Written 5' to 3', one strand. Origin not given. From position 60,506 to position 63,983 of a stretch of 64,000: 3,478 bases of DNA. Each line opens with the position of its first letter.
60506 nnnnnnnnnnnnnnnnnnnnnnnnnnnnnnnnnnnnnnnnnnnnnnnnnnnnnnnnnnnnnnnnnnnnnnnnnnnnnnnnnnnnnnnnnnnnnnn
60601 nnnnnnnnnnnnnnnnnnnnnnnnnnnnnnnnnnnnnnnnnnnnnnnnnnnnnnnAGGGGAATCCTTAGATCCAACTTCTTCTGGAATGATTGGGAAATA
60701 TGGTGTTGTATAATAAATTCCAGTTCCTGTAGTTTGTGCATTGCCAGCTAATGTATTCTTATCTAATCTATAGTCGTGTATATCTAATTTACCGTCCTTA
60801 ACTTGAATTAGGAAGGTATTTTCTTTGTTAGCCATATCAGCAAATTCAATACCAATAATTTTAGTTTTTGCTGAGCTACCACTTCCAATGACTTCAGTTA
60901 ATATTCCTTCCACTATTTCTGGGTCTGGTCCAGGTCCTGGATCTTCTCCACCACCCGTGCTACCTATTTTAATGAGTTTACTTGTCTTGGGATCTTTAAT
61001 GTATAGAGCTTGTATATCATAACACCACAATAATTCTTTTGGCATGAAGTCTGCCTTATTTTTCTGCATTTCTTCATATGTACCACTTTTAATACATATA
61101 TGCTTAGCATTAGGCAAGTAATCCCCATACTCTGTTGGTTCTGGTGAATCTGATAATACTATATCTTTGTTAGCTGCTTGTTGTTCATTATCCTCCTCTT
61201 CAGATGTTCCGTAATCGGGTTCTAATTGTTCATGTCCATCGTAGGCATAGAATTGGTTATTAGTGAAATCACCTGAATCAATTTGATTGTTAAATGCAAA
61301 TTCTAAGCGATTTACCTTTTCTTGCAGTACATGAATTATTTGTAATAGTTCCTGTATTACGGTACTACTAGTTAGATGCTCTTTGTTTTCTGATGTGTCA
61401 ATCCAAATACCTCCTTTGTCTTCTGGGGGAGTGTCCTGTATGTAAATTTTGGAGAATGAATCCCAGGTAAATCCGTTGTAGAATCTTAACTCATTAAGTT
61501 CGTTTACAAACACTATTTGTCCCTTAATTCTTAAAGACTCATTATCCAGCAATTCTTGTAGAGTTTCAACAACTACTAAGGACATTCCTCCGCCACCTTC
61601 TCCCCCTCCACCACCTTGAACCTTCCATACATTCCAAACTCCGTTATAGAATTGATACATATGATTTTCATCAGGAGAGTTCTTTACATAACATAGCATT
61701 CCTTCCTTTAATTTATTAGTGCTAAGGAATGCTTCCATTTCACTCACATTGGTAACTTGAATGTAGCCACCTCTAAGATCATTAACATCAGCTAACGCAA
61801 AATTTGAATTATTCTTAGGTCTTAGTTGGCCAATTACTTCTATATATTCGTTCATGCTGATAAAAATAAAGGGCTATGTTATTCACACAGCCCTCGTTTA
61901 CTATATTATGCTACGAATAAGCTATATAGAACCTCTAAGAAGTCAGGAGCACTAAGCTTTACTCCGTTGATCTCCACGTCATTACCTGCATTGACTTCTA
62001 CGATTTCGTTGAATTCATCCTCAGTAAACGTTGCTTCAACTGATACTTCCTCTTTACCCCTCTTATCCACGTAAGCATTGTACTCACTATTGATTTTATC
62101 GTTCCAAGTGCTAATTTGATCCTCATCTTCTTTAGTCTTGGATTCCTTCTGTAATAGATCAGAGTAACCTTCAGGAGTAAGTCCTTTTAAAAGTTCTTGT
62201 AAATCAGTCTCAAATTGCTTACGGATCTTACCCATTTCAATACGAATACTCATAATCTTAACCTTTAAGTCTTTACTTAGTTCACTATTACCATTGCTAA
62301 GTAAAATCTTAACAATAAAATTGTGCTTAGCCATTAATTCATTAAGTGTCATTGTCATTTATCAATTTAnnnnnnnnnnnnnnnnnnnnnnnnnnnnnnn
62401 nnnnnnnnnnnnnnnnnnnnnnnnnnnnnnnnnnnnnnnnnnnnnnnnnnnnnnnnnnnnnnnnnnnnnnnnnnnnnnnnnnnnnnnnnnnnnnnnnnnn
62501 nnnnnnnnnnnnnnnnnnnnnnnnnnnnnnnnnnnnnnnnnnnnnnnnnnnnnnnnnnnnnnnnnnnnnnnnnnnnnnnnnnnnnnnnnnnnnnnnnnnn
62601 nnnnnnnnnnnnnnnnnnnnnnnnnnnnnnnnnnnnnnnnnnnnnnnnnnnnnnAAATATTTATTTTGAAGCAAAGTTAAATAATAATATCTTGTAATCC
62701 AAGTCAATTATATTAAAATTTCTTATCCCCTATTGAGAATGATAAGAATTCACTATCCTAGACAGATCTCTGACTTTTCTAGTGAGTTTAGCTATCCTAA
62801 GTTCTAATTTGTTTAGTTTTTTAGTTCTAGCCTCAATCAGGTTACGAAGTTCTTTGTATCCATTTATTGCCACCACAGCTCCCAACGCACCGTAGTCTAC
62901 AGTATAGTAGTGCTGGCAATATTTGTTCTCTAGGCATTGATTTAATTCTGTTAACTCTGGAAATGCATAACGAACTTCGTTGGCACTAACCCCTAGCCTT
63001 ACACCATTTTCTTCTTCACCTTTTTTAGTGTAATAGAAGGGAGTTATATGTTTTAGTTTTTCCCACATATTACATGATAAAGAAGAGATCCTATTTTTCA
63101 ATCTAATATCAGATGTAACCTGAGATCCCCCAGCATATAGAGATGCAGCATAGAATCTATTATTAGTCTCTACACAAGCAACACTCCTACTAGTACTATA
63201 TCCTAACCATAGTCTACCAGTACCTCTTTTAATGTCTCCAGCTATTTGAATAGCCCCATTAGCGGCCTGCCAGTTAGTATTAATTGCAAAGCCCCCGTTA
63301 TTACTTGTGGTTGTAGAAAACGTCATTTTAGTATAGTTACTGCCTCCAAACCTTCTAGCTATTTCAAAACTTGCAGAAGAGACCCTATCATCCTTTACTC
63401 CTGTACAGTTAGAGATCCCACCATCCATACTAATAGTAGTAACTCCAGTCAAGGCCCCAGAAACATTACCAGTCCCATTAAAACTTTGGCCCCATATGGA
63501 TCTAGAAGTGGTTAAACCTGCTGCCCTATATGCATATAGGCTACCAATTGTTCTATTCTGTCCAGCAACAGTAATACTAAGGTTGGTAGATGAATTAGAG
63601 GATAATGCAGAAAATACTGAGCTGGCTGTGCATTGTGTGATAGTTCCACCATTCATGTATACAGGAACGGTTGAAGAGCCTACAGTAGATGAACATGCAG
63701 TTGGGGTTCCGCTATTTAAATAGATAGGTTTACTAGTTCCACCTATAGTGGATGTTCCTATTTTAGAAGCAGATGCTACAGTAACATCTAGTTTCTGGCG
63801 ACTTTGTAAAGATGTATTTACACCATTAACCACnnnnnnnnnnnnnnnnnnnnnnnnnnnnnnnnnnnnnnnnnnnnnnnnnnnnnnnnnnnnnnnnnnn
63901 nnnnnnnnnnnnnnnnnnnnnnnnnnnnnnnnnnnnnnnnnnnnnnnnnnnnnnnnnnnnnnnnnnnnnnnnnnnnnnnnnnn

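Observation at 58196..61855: Virion tail protein with a calcineurin-like metallophosphoesterase domain, translationally coupled to the LRR adhesin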

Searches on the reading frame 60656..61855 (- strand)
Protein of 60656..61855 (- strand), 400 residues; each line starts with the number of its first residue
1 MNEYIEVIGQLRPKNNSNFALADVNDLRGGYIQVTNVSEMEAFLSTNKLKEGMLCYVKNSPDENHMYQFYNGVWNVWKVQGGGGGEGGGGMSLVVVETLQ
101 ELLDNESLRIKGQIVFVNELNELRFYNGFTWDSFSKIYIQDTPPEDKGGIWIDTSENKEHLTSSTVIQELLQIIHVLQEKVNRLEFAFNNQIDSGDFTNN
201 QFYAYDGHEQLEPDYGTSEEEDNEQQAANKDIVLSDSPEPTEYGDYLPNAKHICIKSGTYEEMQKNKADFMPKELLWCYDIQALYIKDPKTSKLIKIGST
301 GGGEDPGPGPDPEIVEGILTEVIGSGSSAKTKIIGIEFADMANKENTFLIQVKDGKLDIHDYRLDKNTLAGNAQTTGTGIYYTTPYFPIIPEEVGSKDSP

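Call 70: predict_structure(alignment_id=A2)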
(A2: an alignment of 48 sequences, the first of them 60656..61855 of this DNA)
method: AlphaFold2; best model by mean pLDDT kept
length: 400 residues; sequences in the alignment: 48
mean_pLDDT: 63.9   pTM: 0.31
mean pLDDT of the five models: 63.9, 62.6, 62.0, 61.7, 60.0
residues with pLDDT >= 90: 0; 70-90: 188; 50-70: 111; < 50: 101
segments of 3 or more residues with pLDDT < 50: 1-26, 81-90, 190-216, 236-239, 242-252, 302-314, 371-373, 398-400
pLDDT, mean of each block of 10 residues (from residue 1): 27 37 51 82 79 80 81 77 38 77 83 79 82 73 70 60 56 70 60 37 40 48 67 51 47 65 75 76 81 80 45 58 69 78 77 78 62 53 55 51
secondary structure, 60 per line:
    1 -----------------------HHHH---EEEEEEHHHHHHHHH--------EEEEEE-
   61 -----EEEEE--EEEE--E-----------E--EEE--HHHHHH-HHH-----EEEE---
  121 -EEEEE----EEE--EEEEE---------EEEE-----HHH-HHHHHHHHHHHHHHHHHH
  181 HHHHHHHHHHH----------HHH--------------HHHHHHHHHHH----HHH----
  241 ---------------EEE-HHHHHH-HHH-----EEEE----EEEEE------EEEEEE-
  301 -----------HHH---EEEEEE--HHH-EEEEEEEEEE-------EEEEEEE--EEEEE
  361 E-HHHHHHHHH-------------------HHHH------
elements in order: H24-27 E31-36 H37-45 E54-59 E66-70 E73-76 E94-96 H99-104 E114-117 E122-126 E131-133 E136-140 E150-153 H163-191 H219-229 E256-258 H260-265 E275-278 E283-287 E294-299 E318-323 E330-339 E347-353 E356-361 H363-371 H391-394

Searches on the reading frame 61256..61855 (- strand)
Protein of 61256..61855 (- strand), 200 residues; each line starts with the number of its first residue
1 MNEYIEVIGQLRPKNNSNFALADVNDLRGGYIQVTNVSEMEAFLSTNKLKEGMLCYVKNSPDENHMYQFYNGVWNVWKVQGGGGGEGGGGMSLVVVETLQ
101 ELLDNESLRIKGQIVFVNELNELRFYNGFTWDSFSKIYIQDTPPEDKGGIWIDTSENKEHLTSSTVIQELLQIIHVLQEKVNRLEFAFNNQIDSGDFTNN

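Call 72: search_dna_similar(query=window:61256-61855:-, collection=phages, mode=protein, max_evalue=0.001, max_rows=40)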
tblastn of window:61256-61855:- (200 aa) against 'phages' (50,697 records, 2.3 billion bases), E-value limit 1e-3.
Records with a match: 11; places in all: 11; records where one place covers at least 80% of the query: 6.
Best place of each record, by identity: <60% 11.
By first word of the organism name: Bacteroides 6; uncultured 4; Bacteriophage 1.
By host as written in the record: - 5; Bacteroides thetaiotaomicron VPI-5487 1; Bacteroides thetaiotaomicron VPI-5488 1; Bacteroides thetaiotaomicron VPI-5490 1; Bacteroides thetaiotaomicron VPI-5489 1; Bacteroides thetaiotaomicron VPI-5485 1; Bacteroides thetaiotaomicron VPI-5494 1.
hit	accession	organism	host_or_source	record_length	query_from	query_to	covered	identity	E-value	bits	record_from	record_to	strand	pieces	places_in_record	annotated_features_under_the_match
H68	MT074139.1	Bacteroides phage DAC19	Bacteroides thetaiotaomicron VPI-5487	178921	28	200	87%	37.9%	1e-22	100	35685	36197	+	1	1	hypothetical protein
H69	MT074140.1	Bacteroides phage DAC20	Bacteroides thetaiotaomicron VPI-5488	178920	28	200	87%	37.9%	1e-22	100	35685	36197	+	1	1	hypothetical protein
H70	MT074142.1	Bacteroides phage DAC23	Bacteroides thetaiotaomicron VPI-5490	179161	28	200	87%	37.9%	1e-22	100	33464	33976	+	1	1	hypothetical protein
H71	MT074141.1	Bacteroides phage DAC22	Bacteroides thetaiotaomicron VPI-5489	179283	28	200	87%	37.9%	1e-22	100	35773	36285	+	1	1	hypothetical protein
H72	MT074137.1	Bacteroides phage DAC16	Bacteroides thetaiotaomicron VPI-5485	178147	28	200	87%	37.4%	4e-22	99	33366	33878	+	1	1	hypothetical protein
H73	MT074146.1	Bacteroides phage SJC03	Bacteroides thetaiotaomicron VPI-5494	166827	28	200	87%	35.1%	6e-20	92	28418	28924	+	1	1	hypothetical protein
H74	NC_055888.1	uncultured phage cr52_1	human feces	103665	128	200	37%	43.8%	8e-11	66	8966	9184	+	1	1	phosphatase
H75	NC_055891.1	uncultured phage cr60_1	human feces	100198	128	200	37%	42.5%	1e-9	62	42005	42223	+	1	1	phosphatase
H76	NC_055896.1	uncultured phage cr113_1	human feces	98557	128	200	37%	38.4%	2e-7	56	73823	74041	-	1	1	phosphatase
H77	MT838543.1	Bacteriophage sp.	human fecal samples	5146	2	63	31%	43.5%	2e-7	56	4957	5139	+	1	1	record has no annotation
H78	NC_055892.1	uncultured phage cr109_1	human feces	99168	128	200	37%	35.6%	3e-6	52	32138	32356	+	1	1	phosphatase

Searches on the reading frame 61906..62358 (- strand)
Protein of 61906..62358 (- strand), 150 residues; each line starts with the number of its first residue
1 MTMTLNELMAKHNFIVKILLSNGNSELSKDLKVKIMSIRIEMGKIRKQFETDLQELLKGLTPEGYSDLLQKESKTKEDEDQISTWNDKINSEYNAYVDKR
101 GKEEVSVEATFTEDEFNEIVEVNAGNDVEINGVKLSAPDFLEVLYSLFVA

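Call 4: search_protein_families(library=phrogs, proteins=[window:61906-62358:-], max_evalue=0.01)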
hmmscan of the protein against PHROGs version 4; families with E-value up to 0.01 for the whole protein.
window:61906-62358:- (150 aa): 0 families

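Call 30: search_protein_families(library=pfam, proteins=[window:61906-62358:-], max_evalue=0.1)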
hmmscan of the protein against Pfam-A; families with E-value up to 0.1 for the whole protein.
window:61906-62358:- (150 aa): 3 families
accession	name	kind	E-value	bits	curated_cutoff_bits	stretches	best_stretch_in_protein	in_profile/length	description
PF19673.4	DUF6176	-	0.049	14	27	0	76-115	12-51/109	Family of unknown function (DUF6176)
PF06988.16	NifT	-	0.088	13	22.6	0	90-133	10-52/64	NifT/FixU protein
PF10239.14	DUF2465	-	0.094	12.5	30.5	0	26-94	123-191/302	Protein of unknown function (DUF2465)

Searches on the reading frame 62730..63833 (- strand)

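Call 4: search_protein_families(library=phrogs, proteins=[window:62730-63833:-], max_evalue=0.01)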
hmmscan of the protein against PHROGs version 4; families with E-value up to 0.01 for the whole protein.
window:62730-63833:- (367 aa): 2 families
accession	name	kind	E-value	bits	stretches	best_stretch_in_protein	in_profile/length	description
phrog_34255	-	unknown function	2.3e-08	33.3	1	72-150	587-662/1044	-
phrog_26019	-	unknown function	4.7e-05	22.1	1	103-353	1109-1333/1347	-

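Call 30: search_protein_families(library=pfam, proteins=[window:62730-63833:-], max_evalue=0.1)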
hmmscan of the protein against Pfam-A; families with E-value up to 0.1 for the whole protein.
window:62730-63833:- (367 aa): 3 families
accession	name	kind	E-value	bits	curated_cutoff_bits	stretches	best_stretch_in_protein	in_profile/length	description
PF13884.11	Peptidase_S74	-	3.4e-07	30.9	22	1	241-294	1-56/58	Chaperone of endosialidase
PF04977.20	DivIC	-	0.068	13.4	28.9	0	323-358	16-51/80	Septum formation initiator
PF04899.17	MbeD_MobD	-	0.076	13.6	21.6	0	325-362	29-66/70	MbeD/MobD like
